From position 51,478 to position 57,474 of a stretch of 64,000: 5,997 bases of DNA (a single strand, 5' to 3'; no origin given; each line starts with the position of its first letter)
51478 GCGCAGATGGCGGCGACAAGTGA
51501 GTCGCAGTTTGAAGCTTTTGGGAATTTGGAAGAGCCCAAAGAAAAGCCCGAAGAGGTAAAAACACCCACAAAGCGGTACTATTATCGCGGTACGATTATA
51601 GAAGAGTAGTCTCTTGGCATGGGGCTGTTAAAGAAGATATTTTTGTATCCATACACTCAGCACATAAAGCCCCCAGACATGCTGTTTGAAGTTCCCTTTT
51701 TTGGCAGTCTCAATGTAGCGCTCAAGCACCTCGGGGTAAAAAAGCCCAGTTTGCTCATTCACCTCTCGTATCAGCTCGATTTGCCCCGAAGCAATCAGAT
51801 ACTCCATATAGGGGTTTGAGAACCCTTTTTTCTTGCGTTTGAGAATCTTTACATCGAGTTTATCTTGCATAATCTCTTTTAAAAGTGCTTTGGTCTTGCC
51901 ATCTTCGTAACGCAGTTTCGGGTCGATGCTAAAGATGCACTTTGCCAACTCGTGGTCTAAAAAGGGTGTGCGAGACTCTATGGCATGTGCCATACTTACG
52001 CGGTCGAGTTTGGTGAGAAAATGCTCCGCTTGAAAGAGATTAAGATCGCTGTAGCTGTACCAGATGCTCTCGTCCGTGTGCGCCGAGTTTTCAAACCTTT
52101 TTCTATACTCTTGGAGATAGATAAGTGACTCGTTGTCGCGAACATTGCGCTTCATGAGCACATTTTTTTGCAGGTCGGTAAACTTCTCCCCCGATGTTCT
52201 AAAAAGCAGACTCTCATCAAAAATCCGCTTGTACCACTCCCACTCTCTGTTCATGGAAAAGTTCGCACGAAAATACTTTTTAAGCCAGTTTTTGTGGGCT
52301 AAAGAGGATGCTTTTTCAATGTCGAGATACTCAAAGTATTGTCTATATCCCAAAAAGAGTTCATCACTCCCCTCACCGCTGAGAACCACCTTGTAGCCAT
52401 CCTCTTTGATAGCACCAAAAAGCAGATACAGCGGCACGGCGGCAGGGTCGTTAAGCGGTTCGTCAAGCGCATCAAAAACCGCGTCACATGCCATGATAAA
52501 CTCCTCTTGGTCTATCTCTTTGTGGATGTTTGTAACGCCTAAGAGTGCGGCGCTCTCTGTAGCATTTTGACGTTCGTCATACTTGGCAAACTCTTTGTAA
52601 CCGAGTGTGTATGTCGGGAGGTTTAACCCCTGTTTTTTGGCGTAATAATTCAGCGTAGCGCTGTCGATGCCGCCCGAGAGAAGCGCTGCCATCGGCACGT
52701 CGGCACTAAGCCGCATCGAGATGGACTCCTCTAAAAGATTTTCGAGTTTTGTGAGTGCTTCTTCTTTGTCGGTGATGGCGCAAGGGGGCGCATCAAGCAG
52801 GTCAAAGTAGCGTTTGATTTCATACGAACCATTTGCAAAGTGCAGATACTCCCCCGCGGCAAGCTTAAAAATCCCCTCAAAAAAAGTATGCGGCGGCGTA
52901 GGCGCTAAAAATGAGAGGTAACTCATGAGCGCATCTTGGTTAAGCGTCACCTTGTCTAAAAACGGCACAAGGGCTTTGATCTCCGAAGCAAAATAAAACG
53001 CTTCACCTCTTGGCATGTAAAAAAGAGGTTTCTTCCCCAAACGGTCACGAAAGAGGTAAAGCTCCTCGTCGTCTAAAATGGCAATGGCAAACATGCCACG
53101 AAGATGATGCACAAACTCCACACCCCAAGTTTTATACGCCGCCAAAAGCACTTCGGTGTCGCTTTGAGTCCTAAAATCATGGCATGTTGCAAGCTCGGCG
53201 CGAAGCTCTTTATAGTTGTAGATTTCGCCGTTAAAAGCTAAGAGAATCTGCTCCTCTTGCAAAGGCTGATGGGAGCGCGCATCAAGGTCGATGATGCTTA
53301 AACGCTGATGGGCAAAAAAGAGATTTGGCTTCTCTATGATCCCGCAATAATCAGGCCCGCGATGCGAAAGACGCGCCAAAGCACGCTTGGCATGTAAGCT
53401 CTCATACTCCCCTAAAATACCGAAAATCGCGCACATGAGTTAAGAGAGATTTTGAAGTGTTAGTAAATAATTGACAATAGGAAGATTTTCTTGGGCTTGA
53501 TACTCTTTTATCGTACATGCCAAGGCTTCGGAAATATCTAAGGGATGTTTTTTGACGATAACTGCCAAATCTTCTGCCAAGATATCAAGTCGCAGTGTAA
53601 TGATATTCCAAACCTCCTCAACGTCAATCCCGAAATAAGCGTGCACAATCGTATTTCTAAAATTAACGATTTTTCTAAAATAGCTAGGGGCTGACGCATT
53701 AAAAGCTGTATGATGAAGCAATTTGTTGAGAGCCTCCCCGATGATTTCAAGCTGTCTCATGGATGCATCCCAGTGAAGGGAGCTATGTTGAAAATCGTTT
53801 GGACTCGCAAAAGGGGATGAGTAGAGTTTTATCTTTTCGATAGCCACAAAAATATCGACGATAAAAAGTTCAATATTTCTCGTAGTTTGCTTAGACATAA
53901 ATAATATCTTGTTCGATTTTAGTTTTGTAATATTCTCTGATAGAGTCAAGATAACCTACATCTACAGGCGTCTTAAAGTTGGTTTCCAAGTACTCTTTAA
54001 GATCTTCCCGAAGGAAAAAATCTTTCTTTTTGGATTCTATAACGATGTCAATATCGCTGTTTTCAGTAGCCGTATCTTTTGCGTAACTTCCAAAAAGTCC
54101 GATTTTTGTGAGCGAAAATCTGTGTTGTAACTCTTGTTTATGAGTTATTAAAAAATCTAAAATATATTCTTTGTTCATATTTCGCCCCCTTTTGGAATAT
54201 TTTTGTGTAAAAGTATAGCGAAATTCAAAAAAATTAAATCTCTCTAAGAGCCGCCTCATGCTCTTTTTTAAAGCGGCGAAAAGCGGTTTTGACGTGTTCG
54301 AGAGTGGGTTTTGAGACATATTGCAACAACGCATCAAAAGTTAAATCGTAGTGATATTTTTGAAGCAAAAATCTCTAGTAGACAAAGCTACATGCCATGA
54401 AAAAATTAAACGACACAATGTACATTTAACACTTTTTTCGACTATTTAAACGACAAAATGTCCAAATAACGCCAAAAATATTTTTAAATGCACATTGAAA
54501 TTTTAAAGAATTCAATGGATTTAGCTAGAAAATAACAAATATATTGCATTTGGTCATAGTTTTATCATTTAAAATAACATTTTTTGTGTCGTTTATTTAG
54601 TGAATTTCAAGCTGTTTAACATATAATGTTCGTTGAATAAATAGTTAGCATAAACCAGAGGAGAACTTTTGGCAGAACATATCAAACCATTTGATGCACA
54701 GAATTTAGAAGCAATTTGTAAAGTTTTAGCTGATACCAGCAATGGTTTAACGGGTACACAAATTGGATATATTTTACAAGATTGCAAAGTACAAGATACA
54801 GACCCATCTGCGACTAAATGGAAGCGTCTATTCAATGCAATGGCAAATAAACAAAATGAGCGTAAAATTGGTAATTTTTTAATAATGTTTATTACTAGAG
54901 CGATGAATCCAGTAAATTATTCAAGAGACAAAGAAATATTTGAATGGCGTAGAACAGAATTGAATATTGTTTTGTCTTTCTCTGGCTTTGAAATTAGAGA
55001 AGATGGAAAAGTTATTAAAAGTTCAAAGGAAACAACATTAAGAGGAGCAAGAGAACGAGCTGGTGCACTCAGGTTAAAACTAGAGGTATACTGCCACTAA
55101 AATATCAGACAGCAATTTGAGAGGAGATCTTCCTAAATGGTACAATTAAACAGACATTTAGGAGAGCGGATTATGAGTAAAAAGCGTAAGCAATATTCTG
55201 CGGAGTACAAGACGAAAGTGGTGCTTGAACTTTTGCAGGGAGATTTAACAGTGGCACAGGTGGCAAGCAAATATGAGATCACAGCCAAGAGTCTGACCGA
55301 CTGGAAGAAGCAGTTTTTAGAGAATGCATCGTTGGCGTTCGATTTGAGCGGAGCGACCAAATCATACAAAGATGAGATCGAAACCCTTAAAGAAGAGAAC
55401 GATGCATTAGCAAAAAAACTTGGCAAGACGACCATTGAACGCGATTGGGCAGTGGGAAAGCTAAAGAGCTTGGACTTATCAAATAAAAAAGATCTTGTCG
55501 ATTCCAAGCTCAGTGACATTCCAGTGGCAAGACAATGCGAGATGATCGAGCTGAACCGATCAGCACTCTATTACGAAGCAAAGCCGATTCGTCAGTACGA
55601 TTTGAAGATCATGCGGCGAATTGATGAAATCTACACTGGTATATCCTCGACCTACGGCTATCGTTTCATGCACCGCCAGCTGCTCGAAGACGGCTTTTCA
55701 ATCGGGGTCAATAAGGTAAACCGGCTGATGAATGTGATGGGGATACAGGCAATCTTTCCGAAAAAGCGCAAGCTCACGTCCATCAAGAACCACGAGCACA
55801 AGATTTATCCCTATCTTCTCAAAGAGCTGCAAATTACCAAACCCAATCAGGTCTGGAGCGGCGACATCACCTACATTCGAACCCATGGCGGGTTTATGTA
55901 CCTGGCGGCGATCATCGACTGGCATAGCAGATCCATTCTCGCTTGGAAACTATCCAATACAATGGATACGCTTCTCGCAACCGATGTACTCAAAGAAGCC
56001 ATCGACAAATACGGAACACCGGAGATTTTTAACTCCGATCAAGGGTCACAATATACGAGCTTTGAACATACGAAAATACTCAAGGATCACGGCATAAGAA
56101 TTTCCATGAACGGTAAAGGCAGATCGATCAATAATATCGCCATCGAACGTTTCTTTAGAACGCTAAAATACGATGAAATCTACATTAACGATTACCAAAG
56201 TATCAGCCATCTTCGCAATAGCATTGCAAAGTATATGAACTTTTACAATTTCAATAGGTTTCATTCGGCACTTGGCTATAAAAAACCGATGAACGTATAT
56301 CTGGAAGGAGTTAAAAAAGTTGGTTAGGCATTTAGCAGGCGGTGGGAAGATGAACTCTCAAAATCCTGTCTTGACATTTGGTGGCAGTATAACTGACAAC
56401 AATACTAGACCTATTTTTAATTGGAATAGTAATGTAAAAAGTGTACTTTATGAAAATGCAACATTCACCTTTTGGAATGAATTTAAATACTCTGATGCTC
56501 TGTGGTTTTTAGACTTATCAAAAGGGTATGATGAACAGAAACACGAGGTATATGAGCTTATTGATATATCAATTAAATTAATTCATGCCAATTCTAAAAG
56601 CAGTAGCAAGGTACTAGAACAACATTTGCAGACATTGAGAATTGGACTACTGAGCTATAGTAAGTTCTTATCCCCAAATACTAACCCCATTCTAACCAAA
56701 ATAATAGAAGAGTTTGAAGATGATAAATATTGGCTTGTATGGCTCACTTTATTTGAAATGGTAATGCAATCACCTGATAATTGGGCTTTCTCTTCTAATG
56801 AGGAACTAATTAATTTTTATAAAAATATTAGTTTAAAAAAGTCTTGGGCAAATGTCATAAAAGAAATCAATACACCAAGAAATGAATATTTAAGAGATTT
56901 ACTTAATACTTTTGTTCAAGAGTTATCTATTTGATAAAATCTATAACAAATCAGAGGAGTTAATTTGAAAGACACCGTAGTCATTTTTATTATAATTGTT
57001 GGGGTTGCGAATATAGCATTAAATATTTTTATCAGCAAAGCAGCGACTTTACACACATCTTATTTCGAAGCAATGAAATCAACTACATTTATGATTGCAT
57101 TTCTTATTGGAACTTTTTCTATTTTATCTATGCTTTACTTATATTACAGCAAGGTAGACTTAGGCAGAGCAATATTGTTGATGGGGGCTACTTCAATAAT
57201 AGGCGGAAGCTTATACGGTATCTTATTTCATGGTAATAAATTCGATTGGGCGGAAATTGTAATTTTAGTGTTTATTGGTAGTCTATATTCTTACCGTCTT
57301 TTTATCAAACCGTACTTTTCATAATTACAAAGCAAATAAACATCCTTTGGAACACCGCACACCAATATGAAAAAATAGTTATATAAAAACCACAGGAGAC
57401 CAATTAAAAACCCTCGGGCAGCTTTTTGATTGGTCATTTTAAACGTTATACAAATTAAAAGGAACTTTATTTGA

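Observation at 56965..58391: Cyclase-homology-like protein with a helical C-terminal extension next to a small 4-TM protein: candidate nucleotide-signalling conflict module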

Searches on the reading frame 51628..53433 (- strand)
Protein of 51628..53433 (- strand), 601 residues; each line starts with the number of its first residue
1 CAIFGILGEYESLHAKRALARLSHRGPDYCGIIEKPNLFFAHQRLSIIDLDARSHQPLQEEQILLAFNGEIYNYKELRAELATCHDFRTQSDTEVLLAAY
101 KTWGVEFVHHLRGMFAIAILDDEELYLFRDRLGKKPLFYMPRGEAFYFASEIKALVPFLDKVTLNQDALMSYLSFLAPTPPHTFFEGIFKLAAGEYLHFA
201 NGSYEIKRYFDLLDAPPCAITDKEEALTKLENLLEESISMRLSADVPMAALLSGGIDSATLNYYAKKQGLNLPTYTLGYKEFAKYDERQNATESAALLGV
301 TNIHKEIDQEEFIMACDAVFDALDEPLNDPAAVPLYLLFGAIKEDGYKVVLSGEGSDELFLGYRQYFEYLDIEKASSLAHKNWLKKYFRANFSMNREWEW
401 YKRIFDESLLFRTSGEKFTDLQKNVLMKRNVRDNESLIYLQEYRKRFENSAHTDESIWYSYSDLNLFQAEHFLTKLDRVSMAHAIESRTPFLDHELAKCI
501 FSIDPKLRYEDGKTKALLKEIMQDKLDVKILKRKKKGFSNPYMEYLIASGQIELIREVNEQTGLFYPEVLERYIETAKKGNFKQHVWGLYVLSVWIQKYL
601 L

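Call 110: list_cluster_members(proteins=[window:51628-53433:-, window:60326-61237:+, window:62064-62936:+])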
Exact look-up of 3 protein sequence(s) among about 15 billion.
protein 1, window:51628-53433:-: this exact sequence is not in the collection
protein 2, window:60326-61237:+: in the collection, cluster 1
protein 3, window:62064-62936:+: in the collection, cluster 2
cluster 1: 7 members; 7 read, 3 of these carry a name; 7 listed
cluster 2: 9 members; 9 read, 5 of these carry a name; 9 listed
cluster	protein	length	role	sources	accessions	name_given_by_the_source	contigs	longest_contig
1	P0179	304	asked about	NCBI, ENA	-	-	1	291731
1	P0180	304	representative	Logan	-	-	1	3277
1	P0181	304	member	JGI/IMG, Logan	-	peptide methionine sulfoxide reductase msrA/msrB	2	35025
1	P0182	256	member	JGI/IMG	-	methionine-R-sulfoxide reductase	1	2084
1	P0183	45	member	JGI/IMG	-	-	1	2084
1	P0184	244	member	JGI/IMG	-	peptide methionine sulfoxide reductase msrA/msrB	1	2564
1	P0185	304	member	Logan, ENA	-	-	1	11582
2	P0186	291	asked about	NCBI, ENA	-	-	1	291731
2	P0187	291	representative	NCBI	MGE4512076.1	MAG: ketopantoate reductase family protein [Sulfurimonadaceae bacterium]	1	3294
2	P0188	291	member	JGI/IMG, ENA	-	2-dehydropantoate 2-reductase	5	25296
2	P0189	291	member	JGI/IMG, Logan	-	2-dehydropantoate 2-reductase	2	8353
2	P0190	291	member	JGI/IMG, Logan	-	2-dehydropantoate 2-reductase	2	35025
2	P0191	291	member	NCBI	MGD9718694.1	MAG: ketopantoate reductase family protein [Sulfurimonadaceae bacterium]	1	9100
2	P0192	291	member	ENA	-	-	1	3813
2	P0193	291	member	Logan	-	-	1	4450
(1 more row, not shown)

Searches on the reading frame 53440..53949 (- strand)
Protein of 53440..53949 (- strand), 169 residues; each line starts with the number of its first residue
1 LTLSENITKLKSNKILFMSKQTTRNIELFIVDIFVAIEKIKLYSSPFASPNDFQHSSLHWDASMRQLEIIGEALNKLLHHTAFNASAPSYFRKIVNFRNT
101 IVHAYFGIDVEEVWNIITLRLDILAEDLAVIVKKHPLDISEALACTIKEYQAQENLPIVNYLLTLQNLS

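Call 3: search_protein_families(library=pfam, proteins=[window:53440-53949:-], max_evalue=1)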
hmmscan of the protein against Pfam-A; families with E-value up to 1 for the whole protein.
window:53440-53949:- (169 aa): 1 family
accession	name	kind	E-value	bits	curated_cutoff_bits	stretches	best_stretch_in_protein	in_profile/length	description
PF01934.22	HepT-like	-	1.6e-16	60.5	23.5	1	36-128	4-117/120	Ribonuclease HepT-like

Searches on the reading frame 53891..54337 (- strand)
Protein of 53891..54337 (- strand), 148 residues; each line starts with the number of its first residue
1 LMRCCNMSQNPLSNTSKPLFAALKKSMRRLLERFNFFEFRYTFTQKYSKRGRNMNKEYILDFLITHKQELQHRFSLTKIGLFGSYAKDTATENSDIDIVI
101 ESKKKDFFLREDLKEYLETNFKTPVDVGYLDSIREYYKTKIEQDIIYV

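Call 3: search_protein_families(library=pfam, proteins=[window:53891-54337:-], max_evalue=1)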
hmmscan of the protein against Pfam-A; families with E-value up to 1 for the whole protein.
window:53891-54337:- (148 aa): 4 families
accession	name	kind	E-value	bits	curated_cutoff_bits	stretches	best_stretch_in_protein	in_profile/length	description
PF01909.29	NTP_transf_2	-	8.1e-14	52.2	21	1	65-147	3-92/93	Nucleotidyltransferase domain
PF18765.7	Polbeta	-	1.7e-10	41.4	26.9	1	67-140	4-79/93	Polymerase beta, Nucleotidyltransferase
PF22600.2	MTPAP-like_central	-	9.8e-05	22.9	27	1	70-119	33-82/139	Poly(A) RNA polymerase, mitochondrial-like, central palm domain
PF14091.12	DUF4269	-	0.024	15.4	28.9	1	73-117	11-55/151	Domain of unknown function (DUF4269)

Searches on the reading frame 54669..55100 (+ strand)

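Call 3: search_protein_families(library=pfam, proteins=[window:54669-55100:+], max_evalue=1)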
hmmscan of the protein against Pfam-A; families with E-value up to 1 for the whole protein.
window:54669-55100:+ (143 aa): 0 families

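Call 4: search_protein_families(library=padloc, proteins=[window:54669-55100:+], max_evalue=1)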
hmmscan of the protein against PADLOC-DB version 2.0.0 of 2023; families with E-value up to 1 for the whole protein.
window:54669-55100:+ (143 aa): 2 families
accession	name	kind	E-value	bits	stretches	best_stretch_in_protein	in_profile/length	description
PDLC03987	PD-Lambda-3_B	-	4.9e-60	201.1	1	4-139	3-138/270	-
PDLC03988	PD-Lambda-3_B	-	8.8e-59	196.6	1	4-139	3-138/222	-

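Call 5: search_protein_families(library=ncbifam, proteins=[window:54669-55100:+], max_evalue=1)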
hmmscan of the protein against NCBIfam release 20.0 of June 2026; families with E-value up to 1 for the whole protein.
window:54669-55100:+ (143 aa): 0 families

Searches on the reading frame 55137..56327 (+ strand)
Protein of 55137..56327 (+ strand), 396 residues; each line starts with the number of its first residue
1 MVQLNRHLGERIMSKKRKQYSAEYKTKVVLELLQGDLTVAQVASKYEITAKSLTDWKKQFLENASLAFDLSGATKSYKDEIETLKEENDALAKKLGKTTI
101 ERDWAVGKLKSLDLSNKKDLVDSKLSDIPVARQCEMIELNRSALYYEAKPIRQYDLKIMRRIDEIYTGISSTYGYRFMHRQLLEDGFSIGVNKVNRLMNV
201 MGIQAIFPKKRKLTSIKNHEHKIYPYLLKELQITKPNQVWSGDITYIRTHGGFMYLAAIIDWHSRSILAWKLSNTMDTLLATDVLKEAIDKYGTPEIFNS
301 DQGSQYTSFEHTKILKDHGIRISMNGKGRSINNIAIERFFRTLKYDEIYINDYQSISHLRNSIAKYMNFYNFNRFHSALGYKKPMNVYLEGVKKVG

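Call 3: search_protein_families(library=pfam, proteins=[window:55137-56327:+], max_evalue=1)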
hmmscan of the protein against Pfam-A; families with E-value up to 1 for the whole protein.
window:55137-56327:+ (396 aa): 10 families
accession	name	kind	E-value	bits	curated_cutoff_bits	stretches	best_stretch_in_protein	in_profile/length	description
PF00665.32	rve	-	2.4e-30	105.2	32.6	1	234-330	2-102/102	Integrase core domain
PF13276.12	HTH_21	-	1.5e-14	54.4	28.1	1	154-211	2-60/60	HTH-like domain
PF13683.12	rve_3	-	3.4e-12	46.4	26.5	1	318-384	1-67/67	Integrase core domain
PF01527.26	HTH_Tnp_1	-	5e-10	39.9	24.1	1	15-88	2-74/75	Transposase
PF13610.12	DDE_Tnp_IS240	-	4.4e-08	33.8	27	1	239-374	3-137/139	DDE domain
PF24764.1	rva_4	-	1.3e-06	28.7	26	1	232-348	3-116/194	Integrase core domain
PF13518.12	HTH_28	-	3.4e-05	24.3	25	1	25-62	2-38/52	Helix-turn-helix domain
PF13333.12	rve_2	-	8.7e-05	23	22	1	337-385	1-49/56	Integrase core domain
PF06627.17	DUF1153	-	0.097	13.3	23.5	1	16-60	26-70/87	Protein of unknown function (DUF1153)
PF18594.6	Sas6_CC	-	0.12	12.6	26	1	82-98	13-29/30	Sas6/XLF/XRCC4 coiled-coil domain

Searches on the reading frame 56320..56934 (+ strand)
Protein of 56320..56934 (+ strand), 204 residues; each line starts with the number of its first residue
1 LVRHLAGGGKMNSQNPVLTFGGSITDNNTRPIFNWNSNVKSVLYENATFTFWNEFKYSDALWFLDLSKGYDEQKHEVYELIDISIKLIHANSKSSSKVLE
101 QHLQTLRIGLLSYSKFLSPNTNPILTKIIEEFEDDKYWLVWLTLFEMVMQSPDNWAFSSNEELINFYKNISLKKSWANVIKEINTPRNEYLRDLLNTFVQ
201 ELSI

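Call 3: search_protein_families(library=pfam, proteins=[window:56320-56934:+], max_evalue=1)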
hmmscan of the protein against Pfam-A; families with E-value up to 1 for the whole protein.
window:56320-56934:+ (204 aa): 1 family
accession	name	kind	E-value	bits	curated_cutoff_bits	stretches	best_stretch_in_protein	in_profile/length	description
PF02346.21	Vac_Fusion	-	0.2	11.7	24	1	98-115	32-49/56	Chordopoxvirus multifunctional envelope protein A27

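Call 4: search_protein_families(library=padloc, proteins=[window:56320-56934:+], max_evalue=1)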
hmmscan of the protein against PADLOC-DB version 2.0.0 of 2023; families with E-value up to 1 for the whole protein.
window:56320-56934:+ (204 aa): 1 family
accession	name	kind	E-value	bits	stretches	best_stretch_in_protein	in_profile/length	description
PDLC00315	PtuB1|PtuB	-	0.024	12.4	1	66-147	112-192/227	Unknown function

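Call 5: search_protein_families(library=ncbifam, proteins=[window:56320-56934:+], max_evalue=1)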
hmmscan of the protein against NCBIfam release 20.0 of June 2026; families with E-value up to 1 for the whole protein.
window:56320-56934:+ (204 aa): 1 family
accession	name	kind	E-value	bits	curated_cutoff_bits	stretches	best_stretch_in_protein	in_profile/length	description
NF001066.0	PRK00118.1-1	equivalog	0.014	15.8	147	1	46-138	10-96/110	putative DNA-binding protein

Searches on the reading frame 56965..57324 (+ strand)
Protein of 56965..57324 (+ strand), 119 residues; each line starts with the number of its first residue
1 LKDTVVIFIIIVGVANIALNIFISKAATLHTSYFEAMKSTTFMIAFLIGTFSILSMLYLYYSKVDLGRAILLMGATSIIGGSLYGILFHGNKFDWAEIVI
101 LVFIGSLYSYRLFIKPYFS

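Call 3: search_protein_families(library=pfam, proteins=[window:56965-57324:+], max_evalue=1)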
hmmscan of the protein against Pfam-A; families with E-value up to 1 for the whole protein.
window:56965-57324:+ (119 aa): 4 families
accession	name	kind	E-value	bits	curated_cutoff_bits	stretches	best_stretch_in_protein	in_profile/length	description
PF00893.25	Multi_Drug_Res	-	0.002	19.1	23.7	1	22-104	11-93/93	Small Multidrug Resistance protein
PF25147.1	Ribophorin_II_C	-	0.073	14.2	27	1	8-79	16-83/99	Ribophorin_II, C-terminal domain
PF17424.7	DUF5411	-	0.23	11.8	30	1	4-41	5-42/134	Family of unknown function (DUF5411)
PF04790.18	Sarcoglycan_1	-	0.45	10.2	32.5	1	4-47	14-57/259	Sarcoglycan complex subunit protein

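Call 4: search_protein_families(library=padloc, proteins=[window:56965-57324:+], max_evalue=1)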
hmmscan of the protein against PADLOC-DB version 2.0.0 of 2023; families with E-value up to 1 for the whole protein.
window:56965-57324:+ (119 aa): 0 families

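Call 5: search_protein_families(library=ncbifam, proteins=[window:56965-57324:+], max_evalue=1)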
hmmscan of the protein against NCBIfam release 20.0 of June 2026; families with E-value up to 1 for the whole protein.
window:56965-57324:+ (119 aa): 0 families

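Call 88: find_encoding_contigs(protein=window:56965-57324:+, flank=5000, max_places=6)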
Protein window:56965-57324:+ (119 aa): no gene with exactly this product is on record in the collection.

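Call 89: find_homologous_proteins(query=window:56965-57321:+, max_evalue=0.001)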
Query window:56965-57321:+ (119 aa): 6 proteins with E <= 0.001 among 16 candidates.
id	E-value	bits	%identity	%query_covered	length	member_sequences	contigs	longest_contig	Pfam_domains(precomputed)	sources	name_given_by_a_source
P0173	3.4e-66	238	100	100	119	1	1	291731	-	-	-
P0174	4.8e-47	177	76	100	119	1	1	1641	-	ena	-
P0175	1.0e-19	89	48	94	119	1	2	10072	-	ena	-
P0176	2.9e-15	75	42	95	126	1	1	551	-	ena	-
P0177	1.2e-12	66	41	87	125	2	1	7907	-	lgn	-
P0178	4.7e-12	64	39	89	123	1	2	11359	-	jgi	jgi:hypothetical protein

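Call 91: find_encoding_contigs(protein=P0175, flank=4000, max_places=3)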
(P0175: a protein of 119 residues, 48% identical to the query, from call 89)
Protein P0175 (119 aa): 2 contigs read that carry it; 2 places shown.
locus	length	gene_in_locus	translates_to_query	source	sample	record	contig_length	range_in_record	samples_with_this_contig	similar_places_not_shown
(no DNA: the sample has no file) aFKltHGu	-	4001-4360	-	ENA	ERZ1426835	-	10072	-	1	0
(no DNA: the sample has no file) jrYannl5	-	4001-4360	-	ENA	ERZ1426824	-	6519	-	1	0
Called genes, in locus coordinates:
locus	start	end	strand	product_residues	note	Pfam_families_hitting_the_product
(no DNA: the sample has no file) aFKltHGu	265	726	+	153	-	-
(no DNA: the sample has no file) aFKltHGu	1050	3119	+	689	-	-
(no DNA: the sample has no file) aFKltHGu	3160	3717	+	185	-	-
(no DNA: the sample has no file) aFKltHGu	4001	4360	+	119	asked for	-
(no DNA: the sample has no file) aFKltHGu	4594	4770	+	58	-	-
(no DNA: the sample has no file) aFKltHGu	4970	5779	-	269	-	PF01597:GCV_H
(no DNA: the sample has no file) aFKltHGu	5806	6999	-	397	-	PF03916:NrfD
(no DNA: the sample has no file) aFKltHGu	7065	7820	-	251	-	PF00037:Fer4 (weak), PF12838:Fer4_7 (weak), PF13237:Fer4_10 (weak), PF13247:Fer4_11, PF12838:Fer4_7 (weak), PF00037:Fer4 (weak), PF12797:Fer4_2 (weak), PF13237:Fer4_10 (weak), +8 more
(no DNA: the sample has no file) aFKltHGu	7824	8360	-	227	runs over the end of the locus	PF01597:GCV_H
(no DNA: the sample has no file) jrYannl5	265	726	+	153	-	-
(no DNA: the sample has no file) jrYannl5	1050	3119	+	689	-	-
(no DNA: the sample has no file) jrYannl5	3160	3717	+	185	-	-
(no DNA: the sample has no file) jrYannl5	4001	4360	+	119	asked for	-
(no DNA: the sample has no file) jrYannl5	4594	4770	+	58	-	-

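Call 92: find_encoding_contigs(protein=P0178, flank=4000, max_places=3)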
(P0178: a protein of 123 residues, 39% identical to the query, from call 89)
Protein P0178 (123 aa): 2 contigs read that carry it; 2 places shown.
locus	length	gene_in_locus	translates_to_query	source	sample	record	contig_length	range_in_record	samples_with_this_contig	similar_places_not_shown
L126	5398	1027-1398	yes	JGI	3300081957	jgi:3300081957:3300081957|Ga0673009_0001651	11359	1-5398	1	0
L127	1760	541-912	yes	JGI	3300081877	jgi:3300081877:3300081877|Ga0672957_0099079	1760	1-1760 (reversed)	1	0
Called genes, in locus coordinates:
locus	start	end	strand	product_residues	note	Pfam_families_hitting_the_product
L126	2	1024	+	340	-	?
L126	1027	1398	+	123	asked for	-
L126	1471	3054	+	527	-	PF24389:ORC-CDC6-like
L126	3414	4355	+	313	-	PF03401:TctC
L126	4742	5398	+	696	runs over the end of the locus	-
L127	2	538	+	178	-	?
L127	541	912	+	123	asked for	-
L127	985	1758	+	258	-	?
